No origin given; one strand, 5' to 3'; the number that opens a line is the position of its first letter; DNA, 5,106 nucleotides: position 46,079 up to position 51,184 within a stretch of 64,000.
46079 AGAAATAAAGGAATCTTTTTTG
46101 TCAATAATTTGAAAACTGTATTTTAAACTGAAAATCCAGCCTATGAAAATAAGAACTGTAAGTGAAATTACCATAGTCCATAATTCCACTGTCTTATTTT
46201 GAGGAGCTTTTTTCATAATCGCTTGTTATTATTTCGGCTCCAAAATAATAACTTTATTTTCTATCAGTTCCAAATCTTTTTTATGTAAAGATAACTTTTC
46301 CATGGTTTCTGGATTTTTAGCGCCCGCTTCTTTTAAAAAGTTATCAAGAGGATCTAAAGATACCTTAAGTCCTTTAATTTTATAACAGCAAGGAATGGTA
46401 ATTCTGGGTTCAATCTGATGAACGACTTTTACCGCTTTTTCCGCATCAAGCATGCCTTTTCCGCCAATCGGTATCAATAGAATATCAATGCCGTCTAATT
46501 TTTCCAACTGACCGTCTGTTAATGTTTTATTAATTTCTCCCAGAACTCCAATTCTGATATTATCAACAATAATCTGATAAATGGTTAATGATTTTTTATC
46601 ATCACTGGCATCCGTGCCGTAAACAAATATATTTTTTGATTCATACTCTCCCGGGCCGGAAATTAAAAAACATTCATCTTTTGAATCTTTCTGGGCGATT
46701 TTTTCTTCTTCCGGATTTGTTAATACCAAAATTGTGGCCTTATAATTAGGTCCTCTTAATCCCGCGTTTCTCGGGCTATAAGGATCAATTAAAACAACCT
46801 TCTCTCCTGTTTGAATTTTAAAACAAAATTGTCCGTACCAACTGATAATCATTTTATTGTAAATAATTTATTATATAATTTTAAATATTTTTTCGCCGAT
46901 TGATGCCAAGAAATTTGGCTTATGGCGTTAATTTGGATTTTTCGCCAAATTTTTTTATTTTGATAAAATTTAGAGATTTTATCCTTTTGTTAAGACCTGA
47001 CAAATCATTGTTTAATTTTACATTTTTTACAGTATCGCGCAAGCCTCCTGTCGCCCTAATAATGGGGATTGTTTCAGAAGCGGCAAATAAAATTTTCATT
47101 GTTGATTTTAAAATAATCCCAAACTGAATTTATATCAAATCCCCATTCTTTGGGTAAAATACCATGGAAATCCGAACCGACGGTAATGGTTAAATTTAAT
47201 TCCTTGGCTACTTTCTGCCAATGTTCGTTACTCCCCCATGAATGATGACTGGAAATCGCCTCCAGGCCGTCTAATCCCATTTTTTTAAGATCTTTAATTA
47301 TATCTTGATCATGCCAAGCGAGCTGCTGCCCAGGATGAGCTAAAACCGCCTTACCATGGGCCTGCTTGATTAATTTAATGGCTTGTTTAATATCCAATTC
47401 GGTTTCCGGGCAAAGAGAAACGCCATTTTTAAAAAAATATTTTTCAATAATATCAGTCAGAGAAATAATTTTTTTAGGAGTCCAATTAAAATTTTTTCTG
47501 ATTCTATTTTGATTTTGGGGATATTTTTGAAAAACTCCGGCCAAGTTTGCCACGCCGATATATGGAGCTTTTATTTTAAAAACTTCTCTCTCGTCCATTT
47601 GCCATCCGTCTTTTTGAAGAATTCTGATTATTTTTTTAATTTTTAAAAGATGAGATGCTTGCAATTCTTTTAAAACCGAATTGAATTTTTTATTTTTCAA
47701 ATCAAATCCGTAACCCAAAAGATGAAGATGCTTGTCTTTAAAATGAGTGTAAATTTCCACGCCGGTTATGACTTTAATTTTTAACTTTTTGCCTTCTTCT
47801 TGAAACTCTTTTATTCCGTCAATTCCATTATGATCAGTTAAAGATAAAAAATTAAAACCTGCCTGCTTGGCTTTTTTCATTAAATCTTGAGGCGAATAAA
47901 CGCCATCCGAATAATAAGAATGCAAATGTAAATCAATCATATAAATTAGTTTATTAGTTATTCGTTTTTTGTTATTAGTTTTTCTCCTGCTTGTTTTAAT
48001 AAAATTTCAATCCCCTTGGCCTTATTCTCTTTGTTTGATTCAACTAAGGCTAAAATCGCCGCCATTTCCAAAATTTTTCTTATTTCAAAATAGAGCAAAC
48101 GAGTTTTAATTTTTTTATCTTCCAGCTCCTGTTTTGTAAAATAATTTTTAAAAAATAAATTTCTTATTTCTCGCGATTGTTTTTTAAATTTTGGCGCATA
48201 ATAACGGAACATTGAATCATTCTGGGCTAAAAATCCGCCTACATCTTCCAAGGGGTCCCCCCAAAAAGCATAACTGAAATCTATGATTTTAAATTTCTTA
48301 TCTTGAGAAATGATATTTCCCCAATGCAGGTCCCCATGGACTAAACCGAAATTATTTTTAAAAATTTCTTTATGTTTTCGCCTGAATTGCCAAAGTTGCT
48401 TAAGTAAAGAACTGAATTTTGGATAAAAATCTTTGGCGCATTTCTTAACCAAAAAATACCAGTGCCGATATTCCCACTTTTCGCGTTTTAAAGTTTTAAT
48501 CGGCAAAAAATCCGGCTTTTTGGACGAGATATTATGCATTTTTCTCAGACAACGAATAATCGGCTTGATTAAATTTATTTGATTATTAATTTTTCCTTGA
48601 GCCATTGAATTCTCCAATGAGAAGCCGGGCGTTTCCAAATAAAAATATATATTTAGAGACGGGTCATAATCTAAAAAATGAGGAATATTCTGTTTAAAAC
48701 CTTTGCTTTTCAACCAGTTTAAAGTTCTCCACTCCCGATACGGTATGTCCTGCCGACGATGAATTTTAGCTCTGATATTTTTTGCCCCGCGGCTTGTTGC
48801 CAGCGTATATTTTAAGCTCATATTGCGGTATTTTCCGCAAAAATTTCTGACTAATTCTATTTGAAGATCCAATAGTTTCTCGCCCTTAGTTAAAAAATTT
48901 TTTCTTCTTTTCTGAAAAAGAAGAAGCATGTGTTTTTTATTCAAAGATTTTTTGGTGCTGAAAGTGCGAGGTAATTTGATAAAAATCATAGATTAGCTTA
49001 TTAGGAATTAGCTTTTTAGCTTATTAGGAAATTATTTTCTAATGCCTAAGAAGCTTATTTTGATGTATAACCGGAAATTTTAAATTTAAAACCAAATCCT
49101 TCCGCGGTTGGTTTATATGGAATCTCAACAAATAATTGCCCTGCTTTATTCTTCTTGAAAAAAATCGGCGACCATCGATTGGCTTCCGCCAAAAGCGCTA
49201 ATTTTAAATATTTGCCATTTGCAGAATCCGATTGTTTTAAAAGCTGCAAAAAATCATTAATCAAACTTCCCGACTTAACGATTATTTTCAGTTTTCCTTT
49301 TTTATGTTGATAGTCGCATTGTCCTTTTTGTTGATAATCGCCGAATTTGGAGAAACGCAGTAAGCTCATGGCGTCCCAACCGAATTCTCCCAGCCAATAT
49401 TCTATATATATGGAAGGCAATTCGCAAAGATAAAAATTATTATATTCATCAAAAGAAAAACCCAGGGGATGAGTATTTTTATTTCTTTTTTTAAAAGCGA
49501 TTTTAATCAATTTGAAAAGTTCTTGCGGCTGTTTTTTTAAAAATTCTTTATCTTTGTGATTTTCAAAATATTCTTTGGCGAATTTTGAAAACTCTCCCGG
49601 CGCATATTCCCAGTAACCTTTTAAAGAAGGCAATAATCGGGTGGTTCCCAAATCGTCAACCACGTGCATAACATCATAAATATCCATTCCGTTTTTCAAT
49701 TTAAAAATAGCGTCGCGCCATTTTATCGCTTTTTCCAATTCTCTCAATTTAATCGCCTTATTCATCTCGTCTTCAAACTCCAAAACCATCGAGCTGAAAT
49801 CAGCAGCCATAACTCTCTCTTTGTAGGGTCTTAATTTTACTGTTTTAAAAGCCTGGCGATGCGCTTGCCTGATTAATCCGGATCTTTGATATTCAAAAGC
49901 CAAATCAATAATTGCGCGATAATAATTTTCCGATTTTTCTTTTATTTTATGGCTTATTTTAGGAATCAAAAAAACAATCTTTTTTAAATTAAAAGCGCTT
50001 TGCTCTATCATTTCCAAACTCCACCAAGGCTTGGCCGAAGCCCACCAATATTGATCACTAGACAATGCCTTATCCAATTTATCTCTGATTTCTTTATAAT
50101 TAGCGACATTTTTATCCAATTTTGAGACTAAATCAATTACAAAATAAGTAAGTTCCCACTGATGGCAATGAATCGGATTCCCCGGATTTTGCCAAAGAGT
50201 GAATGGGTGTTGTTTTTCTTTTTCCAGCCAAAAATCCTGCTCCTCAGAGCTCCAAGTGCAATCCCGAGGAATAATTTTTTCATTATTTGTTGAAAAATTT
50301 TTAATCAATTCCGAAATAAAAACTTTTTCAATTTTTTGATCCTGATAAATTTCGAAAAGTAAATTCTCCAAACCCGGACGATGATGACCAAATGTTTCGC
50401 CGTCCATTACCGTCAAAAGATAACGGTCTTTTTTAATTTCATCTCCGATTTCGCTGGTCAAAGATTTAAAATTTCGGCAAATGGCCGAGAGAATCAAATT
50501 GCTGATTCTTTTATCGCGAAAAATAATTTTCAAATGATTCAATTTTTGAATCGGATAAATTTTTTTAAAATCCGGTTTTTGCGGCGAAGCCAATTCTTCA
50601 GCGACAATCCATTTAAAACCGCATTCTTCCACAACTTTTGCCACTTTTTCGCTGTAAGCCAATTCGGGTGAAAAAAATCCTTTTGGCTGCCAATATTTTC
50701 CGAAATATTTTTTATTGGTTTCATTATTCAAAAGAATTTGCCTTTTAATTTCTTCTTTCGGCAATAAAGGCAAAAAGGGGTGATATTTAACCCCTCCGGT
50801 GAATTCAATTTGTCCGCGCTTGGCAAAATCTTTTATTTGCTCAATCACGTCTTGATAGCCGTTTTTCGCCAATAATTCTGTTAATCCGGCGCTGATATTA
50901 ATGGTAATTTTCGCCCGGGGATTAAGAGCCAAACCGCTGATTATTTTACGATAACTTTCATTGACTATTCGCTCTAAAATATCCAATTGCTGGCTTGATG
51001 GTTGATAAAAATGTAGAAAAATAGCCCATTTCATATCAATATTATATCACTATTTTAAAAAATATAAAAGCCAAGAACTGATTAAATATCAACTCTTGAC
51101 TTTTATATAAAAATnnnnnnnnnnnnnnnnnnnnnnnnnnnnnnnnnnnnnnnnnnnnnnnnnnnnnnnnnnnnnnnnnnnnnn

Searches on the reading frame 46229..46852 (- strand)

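Call 10: search_protein_families(library=pfam, proteins=[window:46229-46852:-], max_evalue=0.00001)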
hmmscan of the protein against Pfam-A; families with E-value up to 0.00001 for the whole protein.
window:46229-46852:- (207 aa): 1 family
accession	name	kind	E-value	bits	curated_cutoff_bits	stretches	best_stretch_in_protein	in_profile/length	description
PF13483.12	Lactamase_B_3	-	3.4e-25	89.3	24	1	3-155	2-159/160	Beta-lactamase superfamily domain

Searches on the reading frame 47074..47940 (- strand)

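Call 10: search_protein_families(library=pfam, proteins=[window:47074-47940:-], max_evalue=0.00001)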
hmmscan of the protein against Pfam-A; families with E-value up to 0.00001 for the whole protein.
window:47074-47940:- (288 aa): 1 family
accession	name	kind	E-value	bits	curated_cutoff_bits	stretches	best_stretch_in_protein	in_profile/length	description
PF02811.25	PHP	-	9.3e-19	68.8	26.4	1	3-99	1-98/164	PHP domain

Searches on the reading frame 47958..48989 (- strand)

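Call 10: search_protein_families(library=pfam, proteins=[window:47958-48989:-], max_evalue=0.00001)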
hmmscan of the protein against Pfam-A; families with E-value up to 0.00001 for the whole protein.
window:47958-48989:- (343 aa): 2 families
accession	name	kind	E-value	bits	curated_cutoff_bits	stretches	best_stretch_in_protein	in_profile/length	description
PF01636.29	APH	-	5.9e-13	49.6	23.2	1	85-255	39-211/239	Phosphotransferase enzyme family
PF01633.27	Choline_kinase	-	9.4e-08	32.2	29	1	139-306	87-263/300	Choline/ethanolamine kinase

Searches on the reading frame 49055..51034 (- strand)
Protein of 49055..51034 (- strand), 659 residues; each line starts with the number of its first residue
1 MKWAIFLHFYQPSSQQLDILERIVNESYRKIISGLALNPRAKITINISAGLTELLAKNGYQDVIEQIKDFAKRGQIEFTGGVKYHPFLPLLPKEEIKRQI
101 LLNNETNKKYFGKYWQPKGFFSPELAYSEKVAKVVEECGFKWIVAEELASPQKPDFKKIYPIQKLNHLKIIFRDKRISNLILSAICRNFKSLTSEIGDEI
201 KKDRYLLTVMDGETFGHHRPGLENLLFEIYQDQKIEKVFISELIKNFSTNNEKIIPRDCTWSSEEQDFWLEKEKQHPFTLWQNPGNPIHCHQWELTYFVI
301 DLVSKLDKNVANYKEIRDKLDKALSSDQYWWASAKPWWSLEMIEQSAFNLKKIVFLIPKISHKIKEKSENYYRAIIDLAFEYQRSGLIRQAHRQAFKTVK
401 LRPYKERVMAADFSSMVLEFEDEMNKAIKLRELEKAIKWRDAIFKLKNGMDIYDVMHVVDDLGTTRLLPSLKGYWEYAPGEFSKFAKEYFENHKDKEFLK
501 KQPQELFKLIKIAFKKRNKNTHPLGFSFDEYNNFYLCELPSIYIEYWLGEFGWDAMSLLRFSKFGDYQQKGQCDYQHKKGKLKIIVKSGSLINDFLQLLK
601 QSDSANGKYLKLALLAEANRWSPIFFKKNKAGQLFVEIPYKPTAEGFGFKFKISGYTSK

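Call 9: search_protein_families(library=pfam, proteins=[window:49055-51034:-], max_evalue=0.00001)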
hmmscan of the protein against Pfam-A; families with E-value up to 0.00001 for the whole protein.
window:49055-51034:- (659 aa): 1 family
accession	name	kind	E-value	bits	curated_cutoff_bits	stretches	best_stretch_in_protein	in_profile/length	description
PF03065.20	Glyco_hydro_57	-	6.6e-33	114.7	21.2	1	12-247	32-282/291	Glycosyl hydrolase family 57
